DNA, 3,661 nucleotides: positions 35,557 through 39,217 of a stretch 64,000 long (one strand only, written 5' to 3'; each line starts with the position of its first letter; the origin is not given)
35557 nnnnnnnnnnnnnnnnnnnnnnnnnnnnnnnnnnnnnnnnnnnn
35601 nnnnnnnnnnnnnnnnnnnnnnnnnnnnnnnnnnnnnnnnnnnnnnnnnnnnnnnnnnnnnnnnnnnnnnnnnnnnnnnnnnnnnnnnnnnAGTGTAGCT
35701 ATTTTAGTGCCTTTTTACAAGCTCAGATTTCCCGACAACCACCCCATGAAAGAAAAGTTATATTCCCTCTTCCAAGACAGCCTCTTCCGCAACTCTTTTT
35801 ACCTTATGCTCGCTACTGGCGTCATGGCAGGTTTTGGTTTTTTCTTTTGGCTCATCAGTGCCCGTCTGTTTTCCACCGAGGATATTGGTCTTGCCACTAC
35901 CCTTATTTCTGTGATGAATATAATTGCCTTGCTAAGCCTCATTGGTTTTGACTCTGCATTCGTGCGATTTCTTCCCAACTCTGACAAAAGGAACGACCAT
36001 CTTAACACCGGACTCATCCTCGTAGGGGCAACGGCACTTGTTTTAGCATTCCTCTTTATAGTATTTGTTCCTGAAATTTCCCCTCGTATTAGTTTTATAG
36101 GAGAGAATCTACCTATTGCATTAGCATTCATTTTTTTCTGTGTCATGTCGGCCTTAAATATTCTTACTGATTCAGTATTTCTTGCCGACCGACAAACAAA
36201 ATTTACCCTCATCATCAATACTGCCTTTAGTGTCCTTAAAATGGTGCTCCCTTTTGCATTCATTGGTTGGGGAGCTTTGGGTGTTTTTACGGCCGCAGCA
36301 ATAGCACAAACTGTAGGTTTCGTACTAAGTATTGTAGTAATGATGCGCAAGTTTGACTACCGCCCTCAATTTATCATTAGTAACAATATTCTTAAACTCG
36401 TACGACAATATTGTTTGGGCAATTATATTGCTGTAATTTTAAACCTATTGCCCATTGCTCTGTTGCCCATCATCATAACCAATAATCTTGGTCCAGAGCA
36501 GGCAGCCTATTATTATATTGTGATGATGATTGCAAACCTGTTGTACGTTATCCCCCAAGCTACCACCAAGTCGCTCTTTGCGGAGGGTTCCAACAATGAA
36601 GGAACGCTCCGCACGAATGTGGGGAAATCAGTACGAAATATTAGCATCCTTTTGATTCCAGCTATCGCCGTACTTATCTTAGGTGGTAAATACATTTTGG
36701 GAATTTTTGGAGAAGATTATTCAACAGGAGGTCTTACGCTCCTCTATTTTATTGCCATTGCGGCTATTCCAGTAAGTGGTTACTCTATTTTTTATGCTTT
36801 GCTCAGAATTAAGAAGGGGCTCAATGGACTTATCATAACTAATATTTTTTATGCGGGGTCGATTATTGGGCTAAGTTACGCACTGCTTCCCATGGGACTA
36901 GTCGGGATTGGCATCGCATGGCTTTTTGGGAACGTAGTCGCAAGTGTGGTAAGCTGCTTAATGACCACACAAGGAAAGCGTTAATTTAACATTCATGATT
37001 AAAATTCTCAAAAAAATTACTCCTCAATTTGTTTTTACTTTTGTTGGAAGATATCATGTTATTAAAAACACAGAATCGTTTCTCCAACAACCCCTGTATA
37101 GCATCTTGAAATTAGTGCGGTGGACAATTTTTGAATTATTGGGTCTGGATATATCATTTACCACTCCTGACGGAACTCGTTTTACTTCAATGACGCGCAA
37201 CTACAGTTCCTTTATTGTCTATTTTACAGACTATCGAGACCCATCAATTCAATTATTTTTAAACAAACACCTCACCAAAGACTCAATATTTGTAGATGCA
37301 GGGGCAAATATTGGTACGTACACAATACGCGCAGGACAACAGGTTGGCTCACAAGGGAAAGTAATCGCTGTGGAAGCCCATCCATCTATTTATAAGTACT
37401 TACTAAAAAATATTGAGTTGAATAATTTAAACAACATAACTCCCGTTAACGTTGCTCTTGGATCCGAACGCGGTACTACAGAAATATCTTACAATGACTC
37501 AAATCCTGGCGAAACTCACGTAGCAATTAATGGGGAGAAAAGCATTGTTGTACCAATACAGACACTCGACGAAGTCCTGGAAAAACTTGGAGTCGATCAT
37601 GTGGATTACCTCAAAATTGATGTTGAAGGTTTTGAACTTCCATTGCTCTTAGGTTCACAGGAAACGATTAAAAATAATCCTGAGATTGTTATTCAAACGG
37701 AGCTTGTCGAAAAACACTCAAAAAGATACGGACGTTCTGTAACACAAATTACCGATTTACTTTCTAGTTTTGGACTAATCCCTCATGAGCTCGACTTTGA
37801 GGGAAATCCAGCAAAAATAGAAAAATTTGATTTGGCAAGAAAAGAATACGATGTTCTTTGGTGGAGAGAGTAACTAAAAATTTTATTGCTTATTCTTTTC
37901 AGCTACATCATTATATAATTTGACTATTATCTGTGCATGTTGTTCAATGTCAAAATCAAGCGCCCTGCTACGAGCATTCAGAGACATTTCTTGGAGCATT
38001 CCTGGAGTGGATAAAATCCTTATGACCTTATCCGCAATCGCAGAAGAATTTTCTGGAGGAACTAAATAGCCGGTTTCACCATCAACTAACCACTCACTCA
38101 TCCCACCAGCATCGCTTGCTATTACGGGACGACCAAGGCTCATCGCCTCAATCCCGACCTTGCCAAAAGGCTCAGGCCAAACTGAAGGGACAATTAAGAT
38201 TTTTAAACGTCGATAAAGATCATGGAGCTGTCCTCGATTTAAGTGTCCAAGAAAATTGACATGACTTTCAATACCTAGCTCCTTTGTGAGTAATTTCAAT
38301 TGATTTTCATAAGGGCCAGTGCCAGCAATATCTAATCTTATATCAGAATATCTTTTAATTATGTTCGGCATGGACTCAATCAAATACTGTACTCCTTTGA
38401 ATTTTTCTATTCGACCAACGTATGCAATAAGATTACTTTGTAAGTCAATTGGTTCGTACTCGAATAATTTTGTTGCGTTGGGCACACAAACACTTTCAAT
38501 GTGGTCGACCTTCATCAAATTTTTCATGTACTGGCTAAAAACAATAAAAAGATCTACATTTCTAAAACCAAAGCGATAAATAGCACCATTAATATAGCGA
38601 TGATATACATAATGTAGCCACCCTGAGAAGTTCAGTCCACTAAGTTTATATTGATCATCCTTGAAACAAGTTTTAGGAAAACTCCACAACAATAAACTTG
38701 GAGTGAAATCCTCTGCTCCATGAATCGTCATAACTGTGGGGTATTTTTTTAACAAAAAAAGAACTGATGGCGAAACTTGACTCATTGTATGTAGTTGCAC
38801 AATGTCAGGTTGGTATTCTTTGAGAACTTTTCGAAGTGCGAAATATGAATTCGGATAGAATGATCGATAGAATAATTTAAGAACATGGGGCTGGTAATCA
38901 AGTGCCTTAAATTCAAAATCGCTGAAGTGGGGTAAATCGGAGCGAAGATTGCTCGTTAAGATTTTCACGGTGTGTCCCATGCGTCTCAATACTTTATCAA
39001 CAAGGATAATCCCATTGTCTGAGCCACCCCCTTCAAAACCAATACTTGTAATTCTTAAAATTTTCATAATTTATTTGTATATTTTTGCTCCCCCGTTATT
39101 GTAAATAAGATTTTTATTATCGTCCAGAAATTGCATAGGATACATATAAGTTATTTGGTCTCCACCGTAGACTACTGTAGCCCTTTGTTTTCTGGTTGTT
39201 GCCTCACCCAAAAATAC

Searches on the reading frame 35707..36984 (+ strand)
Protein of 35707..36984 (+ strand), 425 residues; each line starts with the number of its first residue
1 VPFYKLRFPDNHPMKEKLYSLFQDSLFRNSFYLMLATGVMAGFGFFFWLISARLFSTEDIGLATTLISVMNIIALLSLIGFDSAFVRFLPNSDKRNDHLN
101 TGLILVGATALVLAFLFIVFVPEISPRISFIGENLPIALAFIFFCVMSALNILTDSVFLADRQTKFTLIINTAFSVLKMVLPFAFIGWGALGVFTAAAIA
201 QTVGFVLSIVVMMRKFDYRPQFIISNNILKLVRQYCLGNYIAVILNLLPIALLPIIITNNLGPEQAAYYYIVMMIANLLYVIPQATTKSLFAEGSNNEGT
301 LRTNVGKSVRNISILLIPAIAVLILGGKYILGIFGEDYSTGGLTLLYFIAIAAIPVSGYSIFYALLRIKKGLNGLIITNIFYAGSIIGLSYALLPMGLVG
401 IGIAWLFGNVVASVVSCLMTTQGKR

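Call 82: search_protein_families(library=pfam, proteins=[window:35707-36984:+], max_evalue=0.00001)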
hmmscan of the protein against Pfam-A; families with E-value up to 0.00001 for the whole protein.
window:35707-36984:+ (425 aa): 2 families
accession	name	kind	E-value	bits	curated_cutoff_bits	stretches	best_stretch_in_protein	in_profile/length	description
PF13440.11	Polysacc_synt_3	-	2.6e-12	47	23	1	52-338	3-288/293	Polysaccharide biosynthesis protein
PF01943.22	Polysacc_synt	-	7.1e-08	32.6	28.2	1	27-282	2-261/274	Polysaccharide biosynthesis protein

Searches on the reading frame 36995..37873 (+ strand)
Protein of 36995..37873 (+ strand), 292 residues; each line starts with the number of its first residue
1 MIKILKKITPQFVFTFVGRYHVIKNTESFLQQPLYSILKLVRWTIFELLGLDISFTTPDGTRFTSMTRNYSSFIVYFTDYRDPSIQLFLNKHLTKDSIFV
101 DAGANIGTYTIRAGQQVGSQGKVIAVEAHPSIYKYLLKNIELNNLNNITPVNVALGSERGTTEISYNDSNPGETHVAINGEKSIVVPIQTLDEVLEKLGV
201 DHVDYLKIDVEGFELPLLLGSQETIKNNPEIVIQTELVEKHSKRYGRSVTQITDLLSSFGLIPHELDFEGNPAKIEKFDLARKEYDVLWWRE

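Call 82: search_protein_families(library=pfam, proteins=[window:36995-37873:+], max_evalue=0.00001)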
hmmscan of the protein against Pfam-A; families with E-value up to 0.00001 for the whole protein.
window:36995-37873:+ (292 aa): 3 families
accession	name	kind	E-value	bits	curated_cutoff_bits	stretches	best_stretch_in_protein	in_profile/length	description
PF05050.19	Methyltransf_21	-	5e-22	79.3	22.7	1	101-258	1-168/173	Methyltransferase FkbM domain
PF02475.24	TRM5-TYW2_MTfase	-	1.6e-07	31.9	28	1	94-151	35-92/164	TRM5/TYW2 methyltransferase domain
PF05575.17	V_cholerae_RfbT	-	1.8e-07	31.2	27.9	1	83-258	67-249/286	Vibrio cholerae RfbT protein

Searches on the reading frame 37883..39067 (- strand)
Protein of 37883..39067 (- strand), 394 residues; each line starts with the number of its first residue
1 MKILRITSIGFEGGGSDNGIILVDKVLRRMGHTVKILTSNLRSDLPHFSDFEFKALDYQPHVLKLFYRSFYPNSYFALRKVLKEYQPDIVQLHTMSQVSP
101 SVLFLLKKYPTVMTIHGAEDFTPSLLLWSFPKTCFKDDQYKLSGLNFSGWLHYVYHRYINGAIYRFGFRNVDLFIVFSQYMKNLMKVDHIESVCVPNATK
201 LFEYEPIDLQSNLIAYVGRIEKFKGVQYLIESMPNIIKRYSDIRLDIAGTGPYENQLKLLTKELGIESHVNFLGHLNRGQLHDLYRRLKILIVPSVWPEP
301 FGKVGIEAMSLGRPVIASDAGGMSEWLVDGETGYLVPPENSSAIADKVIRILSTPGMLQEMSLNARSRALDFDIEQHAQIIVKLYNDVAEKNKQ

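Call 82: search_protein_families(library=pfam, proteins=[window:37883-39067:-], max_evalue=0.00001)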
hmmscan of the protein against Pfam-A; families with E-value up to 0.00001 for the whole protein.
window:37883-39067:- (394 aa): 7 families
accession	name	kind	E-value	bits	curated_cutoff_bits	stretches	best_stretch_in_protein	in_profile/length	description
PF00534.26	Glycos_transf_1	-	1.4e-44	152.1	26.4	1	201-367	5-171/172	Glycosyl transferases group 1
PF13692.12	Glyco_trans_1_4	-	3.4e-36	125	27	1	213-353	3-141/142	Glycosyl transferases group 1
PF13439.12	Glyco_transf_4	-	1e-15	58.6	28.5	1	20-187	8-150/170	Glycosyltransferase Family 4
PF13579.12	Glyco_trans_4_4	-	3.1e-08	34.5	29.7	1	27-185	14-142/158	Glycosyl transferase 4-like domain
PF20706.3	GT4-conflict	-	7.5e-07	28.9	26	1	214-336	200-324/385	Family 4 Glycosyltransferase in conflict systems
PF13524.12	Glyco_trans_1_2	-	4.5e-06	27.1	25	1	238-373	10-134/144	Glycosyl transferase-like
PF13477.12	Glyco_trans_4_2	-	4.7e-06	27.3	23.4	0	27-118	20-109/139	Glycosyl transferase 4-like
